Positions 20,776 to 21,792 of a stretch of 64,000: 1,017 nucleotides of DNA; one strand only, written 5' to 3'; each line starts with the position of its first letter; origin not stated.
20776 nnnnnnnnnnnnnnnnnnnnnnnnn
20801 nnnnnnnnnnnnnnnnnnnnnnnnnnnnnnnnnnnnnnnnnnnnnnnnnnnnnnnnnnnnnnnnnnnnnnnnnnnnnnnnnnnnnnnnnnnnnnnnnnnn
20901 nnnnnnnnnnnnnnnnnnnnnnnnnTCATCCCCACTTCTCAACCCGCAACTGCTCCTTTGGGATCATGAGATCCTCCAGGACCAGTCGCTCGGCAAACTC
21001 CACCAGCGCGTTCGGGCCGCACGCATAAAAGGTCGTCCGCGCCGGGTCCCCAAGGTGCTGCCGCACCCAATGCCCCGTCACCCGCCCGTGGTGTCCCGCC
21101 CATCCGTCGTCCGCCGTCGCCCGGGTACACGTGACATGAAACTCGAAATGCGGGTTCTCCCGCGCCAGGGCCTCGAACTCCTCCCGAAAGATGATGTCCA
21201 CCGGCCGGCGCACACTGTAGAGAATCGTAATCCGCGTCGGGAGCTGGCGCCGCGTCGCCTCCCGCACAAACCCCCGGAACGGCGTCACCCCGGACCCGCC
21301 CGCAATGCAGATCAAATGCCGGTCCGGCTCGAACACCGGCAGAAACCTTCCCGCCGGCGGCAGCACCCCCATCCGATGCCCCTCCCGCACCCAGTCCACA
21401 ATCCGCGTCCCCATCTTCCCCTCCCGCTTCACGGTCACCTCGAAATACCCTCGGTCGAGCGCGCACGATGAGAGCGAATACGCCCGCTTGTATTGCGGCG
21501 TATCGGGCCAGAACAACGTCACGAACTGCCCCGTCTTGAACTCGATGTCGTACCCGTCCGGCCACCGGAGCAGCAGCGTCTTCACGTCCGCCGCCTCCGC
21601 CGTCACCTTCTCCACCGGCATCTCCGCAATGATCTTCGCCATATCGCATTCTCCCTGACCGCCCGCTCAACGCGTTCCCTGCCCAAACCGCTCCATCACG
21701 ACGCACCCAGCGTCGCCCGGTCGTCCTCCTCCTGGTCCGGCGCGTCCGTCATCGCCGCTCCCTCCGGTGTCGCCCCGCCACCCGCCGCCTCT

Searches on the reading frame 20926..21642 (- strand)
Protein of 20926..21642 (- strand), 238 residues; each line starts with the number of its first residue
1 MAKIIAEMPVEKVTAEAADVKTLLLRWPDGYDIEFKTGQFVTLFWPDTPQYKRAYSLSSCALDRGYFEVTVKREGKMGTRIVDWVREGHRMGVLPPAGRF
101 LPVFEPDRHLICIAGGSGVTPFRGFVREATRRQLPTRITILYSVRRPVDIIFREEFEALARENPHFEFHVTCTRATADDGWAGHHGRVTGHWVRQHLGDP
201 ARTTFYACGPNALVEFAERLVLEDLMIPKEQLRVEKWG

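Call 72: search_protein_families(library=pfam, proteins=[window:20926-21642:-], max_evalue=1)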
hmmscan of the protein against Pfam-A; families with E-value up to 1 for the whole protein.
window:20926-21642:- (238 aa): 4 families
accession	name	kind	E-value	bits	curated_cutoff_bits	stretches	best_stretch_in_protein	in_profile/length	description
PF00175.26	NAD_binding_1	-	1.3e-21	77.7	22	1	113-218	2-108/109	Oxidoreductase NAD-binding domain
PF00970.30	FAD_binding_6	-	5.6e-07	30.3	21.1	1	8-100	2-97/99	Oxidoreductase FAD-binding domain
PF08030.17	NAD_binding_6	-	0.00085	19.8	22.2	1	109-176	3-78/156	Ferric reductase NAD binding domain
PF04694.17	Corona_3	-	0.037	14.8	27.1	1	62-81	18-37/59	Coronavirus ORF3 protein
